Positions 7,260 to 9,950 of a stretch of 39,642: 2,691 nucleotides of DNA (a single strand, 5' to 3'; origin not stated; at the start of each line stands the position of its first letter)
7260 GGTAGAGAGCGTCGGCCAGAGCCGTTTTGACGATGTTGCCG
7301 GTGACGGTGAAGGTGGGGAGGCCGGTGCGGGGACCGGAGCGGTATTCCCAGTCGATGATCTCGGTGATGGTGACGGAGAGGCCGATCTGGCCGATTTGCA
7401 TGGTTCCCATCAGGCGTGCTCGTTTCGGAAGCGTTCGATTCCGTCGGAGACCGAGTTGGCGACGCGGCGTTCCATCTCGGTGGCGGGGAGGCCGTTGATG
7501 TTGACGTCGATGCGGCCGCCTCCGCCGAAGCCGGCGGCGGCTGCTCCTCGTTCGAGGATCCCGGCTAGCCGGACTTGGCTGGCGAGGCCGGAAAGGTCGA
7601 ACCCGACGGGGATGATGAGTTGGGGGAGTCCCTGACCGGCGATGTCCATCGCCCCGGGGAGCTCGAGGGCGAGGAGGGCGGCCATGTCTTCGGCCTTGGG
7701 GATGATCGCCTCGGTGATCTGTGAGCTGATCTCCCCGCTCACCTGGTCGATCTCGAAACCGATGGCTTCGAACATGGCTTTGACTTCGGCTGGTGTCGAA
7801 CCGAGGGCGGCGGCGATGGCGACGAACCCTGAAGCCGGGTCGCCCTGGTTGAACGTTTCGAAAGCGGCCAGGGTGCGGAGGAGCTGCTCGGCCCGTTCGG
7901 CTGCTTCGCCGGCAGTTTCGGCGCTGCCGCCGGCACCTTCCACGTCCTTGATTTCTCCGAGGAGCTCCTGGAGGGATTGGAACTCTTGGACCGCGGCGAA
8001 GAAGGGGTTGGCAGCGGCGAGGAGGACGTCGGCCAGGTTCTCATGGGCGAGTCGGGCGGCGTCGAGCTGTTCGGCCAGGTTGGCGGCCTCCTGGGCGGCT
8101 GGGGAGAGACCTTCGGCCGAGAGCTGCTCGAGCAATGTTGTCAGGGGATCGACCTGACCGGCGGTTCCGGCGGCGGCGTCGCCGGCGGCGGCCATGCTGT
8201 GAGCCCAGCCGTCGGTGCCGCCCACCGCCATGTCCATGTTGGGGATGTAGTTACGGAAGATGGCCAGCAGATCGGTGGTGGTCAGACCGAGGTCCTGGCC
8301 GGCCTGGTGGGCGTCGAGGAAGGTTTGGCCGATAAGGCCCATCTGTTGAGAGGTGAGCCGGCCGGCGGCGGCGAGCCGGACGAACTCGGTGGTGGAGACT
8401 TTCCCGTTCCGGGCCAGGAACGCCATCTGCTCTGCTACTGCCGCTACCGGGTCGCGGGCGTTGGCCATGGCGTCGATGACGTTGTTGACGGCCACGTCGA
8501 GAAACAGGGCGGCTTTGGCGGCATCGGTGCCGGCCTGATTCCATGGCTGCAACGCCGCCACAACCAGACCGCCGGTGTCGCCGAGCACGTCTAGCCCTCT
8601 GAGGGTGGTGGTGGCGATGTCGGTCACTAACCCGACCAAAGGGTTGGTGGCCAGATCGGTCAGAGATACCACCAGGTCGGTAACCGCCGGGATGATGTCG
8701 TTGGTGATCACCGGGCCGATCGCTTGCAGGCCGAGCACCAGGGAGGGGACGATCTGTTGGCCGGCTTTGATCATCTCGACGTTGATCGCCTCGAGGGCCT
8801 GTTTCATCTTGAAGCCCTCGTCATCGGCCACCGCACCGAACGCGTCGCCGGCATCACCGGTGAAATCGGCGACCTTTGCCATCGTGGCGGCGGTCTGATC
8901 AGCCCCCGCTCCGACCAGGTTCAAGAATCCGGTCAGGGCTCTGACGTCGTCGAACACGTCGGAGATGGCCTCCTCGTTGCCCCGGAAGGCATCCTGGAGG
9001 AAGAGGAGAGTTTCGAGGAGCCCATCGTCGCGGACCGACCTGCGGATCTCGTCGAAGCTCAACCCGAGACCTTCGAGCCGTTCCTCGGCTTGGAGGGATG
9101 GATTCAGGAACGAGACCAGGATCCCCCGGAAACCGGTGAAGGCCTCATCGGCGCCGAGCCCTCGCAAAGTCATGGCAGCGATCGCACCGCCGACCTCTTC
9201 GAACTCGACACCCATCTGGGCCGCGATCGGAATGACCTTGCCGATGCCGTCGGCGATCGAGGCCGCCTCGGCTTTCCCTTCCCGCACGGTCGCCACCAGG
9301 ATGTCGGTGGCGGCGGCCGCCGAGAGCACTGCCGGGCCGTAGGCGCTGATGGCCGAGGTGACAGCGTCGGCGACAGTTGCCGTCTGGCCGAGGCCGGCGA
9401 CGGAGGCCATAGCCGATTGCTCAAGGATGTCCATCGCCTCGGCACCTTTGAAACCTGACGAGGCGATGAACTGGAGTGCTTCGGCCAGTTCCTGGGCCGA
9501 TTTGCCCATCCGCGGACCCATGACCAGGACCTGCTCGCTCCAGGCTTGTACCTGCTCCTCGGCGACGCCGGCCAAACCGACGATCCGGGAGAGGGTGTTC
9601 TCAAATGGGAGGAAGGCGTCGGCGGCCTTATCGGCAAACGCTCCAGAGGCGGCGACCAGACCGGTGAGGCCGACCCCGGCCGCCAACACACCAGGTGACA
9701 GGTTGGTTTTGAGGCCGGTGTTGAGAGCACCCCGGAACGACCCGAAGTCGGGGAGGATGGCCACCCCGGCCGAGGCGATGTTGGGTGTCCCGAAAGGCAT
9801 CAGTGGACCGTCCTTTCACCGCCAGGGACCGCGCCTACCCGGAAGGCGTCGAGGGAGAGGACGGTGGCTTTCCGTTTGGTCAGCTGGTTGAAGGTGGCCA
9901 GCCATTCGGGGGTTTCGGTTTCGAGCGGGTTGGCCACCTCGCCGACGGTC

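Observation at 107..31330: Dispersed parS-like palindrome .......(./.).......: five exact copies plus degenerate and half sites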

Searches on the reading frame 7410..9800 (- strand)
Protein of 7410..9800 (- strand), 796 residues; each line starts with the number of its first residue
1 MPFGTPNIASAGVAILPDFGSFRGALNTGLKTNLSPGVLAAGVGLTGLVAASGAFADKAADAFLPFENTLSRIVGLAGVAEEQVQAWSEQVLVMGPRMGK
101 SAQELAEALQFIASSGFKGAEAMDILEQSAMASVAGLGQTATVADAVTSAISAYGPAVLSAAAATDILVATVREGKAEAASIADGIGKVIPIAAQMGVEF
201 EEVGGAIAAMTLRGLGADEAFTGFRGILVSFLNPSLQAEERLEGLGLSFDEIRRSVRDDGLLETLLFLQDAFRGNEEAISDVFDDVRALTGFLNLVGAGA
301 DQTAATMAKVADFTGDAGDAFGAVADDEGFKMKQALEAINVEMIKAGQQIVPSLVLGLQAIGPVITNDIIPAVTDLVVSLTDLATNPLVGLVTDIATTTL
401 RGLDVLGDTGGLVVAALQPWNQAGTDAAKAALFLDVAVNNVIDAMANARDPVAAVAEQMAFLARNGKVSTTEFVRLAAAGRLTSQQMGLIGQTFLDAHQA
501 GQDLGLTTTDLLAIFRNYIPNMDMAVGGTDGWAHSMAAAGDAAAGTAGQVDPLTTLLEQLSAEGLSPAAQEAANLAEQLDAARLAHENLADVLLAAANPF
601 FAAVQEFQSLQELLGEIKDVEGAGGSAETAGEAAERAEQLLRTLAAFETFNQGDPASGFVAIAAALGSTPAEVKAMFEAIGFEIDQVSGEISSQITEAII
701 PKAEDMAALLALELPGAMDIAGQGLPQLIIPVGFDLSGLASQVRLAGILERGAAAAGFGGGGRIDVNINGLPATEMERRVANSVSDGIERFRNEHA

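Call 99: search_protein_families(library=phrogs, proteins=[window:7410-9800:-], max_evalue=0.0001)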
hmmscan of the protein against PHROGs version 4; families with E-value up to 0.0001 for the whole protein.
window:7410-9800:- (796 aa): 19 families
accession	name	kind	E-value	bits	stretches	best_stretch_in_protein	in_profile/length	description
phrog_991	-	tail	6.5e-34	117.8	1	38-376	270-616/1966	tail length tape measure protein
phrog_1533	-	tail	5.8e-32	111.3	1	46-448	236-658/1688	tail length tape measure protein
phrog_28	-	tail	2.4e-26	93.6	1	38-366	259-589/1228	tail length tape measure protein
phrog_4704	-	tail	2.6e-26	93.4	1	46-256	201-406/625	tail length tape measure protein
phrog_1272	-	tail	1.2e-23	83.8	1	46-389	246-593/1606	tail length tape measure protein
phrog_23013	-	tail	4.2e-19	68.7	1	39-411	117-479/1379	tail length tape measure protein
phrog_5493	-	tail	2.3e-17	63.6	1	32-249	39-256/1102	tail length tape measure protein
phrog_167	-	tail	7.9e-16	58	1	47-656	273-696/1555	tail length tape measure protein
phrog_36688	-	tail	6.4e-14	51.4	1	44-210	59-222/1600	tail length tape measure protein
phrog_1293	-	tail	1e-13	51.1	1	77-383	203-506/1424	tail length tape measure protein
phrog_9696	-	tail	2.3e-13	49.8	1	43-647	61-567/1415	tail length tape measure protein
phrog_14441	-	tail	3.4e-13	50.9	1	31-224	46-239/241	tail length tape measure protein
phrog_38390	-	tail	2.2e-11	43.6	1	64-285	61-279/1029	tail length tape measure protein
phrog_28775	-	tail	4.8e-10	39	1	66-334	61-328/1303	tail length tape measure protein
phrog_37649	-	tail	6.2e-10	37.9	1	58-278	452-671/2006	tail length tape measure protein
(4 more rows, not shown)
